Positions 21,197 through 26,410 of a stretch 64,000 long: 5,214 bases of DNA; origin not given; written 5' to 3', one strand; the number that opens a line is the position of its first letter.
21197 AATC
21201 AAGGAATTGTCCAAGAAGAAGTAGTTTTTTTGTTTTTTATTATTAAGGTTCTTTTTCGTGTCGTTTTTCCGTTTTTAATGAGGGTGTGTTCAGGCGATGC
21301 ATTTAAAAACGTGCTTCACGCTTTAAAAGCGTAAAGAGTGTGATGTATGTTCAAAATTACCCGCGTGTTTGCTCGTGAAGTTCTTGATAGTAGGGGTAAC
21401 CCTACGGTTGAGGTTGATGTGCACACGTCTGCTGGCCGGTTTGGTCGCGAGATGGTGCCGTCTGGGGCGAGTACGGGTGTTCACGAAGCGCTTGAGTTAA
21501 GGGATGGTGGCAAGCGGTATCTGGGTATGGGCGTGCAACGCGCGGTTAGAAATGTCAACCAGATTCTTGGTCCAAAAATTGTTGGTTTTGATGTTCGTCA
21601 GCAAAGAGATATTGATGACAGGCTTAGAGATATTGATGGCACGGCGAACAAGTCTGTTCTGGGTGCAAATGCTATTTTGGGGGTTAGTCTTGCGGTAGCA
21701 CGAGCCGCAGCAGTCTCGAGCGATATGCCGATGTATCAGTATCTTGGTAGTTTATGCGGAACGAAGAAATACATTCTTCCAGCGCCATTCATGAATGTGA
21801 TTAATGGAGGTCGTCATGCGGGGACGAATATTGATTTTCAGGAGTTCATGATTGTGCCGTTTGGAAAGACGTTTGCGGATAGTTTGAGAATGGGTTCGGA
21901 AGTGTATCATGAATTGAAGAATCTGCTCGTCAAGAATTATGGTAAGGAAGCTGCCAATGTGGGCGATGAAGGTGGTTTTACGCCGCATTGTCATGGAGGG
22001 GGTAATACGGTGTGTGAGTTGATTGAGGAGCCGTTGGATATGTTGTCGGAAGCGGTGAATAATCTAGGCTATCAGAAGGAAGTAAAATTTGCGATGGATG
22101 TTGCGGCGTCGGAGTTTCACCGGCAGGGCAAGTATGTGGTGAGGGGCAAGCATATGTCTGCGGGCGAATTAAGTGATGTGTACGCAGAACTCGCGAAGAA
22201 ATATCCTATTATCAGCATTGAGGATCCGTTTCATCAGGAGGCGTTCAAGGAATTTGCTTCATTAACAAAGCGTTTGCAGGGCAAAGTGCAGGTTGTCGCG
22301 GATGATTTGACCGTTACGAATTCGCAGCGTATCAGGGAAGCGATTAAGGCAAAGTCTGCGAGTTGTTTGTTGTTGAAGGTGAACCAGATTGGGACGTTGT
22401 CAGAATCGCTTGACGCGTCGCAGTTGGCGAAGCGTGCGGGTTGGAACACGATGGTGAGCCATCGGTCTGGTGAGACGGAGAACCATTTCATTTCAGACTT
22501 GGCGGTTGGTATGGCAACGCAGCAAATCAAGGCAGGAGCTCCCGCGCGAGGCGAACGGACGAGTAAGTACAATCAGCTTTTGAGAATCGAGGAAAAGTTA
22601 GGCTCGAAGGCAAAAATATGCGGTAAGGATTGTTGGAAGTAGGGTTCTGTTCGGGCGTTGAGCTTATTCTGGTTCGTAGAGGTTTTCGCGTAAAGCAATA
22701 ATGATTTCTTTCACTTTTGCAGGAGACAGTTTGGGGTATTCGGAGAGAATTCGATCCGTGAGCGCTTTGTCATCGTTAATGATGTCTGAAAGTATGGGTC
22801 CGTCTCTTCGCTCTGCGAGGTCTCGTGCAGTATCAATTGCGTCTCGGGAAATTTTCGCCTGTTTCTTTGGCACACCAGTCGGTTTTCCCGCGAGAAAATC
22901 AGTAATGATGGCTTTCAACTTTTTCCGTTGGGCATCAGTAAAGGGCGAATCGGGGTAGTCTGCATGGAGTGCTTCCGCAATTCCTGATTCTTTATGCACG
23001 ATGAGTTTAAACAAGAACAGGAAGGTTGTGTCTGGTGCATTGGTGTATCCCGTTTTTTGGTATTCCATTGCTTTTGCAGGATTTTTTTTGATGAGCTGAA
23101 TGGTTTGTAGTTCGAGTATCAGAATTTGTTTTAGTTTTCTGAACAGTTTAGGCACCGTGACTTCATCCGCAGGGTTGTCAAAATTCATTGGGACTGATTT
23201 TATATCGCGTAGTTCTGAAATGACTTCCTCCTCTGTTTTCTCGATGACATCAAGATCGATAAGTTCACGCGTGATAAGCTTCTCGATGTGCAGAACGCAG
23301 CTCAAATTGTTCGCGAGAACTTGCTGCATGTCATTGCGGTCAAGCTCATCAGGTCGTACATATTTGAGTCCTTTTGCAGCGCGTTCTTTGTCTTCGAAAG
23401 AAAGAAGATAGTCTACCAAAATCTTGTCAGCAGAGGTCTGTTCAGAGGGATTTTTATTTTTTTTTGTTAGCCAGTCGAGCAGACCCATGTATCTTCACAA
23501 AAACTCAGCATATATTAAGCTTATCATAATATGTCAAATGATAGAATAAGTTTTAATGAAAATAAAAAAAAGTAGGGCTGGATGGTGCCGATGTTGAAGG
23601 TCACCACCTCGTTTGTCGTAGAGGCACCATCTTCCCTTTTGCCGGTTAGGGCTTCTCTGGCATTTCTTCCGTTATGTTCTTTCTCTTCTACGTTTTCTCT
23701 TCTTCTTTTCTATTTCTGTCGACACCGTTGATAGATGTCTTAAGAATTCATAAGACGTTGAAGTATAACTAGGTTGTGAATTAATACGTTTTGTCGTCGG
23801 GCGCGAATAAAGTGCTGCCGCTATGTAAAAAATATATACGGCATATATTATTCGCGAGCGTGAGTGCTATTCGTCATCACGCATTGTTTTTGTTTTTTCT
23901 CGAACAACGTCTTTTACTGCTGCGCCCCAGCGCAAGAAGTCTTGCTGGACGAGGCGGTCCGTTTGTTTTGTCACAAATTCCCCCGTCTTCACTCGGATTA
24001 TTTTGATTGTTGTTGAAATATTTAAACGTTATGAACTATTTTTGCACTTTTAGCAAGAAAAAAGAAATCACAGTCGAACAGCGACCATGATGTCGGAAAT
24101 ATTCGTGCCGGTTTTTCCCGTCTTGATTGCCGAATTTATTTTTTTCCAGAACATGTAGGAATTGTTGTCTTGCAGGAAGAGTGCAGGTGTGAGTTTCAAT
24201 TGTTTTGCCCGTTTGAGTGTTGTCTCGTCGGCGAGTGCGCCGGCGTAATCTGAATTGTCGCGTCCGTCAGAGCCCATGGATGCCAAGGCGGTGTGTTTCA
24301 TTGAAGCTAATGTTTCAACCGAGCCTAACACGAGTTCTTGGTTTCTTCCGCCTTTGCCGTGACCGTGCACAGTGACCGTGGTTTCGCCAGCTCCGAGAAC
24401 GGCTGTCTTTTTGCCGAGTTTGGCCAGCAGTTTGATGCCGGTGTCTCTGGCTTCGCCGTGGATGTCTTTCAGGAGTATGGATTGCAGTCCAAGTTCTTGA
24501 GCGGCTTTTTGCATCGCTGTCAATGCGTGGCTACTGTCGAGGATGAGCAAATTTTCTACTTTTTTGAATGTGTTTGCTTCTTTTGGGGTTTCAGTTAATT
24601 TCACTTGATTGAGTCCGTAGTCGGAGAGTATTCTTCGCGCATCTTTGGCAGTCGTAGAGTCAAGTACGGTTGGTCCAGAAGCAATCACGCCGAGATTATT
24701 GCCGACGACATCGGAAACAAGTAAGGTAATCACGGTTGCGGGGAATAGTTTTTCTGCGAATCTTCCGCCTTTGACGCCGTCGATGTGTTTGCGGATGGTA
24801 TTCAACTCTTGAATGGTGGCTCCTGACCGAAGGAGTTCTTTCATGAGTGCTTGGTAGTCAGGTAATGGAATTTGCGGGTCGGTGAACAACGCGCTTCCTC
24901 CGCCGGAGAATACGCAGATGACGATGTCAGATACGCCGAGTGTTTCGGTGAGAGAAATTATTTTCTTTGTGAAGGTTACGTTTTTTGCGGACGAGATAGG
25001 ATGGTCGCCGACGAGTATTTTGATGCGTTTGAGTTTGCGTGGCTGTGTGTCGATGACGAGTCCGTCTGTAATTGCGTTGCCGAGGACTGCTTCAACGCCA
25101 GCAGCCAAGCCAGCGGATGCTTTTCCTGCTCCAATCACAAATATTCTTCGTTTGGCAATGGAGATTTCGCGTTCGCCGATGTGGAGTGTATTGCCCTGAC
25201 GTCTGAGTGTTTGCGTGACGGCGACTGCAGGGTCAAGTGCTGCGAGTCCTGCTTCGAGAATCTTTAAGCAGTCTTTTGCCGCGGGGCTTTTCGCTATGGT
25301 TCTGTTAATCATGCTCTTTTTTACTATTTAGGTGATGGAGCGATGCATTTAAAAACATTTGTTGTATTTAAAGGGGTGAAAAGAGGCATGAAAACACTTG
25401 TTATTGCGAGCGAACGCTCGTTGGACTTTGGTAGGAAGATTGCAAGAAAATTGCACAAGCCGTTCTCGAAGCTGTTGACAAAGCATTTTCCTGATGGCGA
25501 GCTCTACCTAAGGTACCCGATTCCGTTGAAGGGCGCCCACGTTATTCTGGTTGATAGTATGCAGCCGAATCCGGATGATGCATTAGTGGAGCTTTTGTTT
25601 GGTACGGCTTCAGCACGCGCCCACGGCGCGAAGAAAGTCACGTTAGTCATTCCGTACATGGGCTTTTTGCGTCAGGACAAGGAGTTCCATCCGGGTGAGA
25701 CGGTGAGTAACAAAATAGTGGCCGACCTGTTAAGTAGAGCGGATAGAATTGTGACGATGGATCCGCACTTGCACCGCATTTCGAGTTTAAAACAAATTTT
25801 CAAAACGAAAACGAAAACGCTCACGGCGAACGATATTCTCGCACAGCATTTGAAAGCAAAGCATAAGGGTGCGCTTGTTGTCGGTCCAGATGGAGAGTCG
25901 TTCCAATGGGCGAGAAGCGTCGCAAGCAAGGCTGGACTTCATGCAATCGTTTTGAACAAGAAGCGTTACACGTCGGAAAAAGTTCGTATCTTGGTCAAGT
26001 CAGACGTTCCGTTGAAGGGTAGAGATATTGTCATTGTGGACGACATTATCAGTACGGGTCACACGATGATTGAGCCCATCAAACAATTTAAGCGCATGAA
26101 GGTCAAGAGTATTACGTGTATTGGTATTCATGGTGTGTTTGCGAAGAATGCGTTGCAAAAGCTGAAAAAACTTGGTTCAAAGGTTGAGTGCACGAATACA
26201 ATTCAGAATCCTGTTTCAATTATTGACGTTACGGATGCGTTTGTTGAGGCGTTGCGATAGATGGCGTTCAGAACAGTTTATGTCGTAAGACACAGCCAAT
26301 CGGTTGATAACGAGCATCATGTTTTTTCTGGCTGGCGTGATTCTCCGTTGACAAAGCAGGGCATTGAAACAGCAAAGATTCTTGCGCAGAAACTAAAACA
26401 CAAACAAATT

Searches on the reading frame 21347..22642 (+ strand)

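Call 11: search_protein_families(library=ncbifam, proteins=[window:21347-22642:+], max_evalue=0.00001)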
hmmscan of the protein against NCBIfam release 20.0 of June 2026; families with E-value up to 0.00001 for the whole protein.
window:21347-22642:+ (431 aa): 2 families
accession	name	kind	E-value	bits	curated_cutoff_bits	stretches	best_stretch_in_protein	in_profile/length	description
TIGR01060.2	eno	equivalog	1e-160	535.1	300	1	4-428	1-420/425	phosphopyruvate hydratase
NF006223.0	PRK08350.1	equivalog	2.1e-25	89.7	624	1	4-211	4-187/341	hypothetical protein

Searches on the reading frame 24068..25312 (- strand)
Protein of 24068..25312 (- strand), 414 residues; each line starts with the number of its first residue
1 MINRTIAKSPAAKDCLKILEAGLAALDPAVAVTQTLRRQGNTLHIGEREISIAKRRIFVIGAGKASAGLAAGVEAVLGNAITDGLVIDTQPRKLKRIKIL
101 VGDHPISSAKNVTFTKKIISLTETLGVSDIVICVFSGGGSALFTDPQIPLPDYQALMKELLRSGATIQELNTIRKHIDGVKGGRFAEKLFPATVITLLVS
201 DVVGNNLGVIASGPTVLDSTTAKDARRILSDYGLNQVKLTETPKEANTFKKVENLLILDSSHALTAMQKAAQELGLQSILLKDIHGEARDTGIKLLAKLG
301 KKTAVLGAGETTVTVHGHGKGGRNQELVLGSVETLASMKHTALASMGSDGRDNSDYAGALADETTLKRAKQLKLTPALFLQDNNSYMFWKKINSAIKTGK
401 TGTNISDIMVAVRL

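Call 11: search_protein_families(library=ncbifam, proteins=[window:24068-25312:-], max_evalue=0.00001)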
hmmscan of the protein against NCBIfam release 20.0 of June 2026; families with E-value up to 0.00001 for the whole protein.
window:24068-25312:- (414 aa): 2 families
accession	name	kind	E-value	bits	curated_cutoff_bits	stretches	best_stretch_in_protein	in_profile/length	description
NF041176.1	GlyK_Thmprot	equivalog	6.5e-66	223.2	550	1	24-410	6-393/397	glycerate 2-kinase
NF040791.1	gly_kin_Thpl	equivalog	1.3e-60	205.8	670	1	13-411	15-410/410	glycerate 2-kinase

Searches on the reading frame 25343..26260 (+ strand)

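Call 34: search_protein_families(library=pfam, proteins=[window:25343-26260:+], max_evalue=0.0001)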
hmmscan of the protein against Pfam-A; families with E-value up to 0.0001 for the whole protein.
window:25343-26260:+ (305 aa): 5 families
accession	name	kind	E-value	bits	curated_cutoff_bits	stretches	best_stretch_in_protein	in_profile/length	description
PF13793.12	Pribosyltran_N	-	2.9e-26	92.1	25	1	20-133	3-116/117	N-terminal domain of ribose phosphate pyrophosphokinase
PF00156.33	Pribosyltran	-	3e-14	53.1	26.3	1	150-296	3-153/158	Phosphoribosyl transferase domain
PF14681.12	UPRTase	-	1.3e-06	28.5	27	1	190-282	84-176/206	Uracil phosphoribosyltransferase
PF24390.1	PRTase-CE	-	1e-05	26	27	1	149-289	38-173/253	PRTase-CE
PF15609.12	PRTase_2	-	4.3e-05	23.6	28.8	0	224-284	117-178/188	Phosphoribosyl transferase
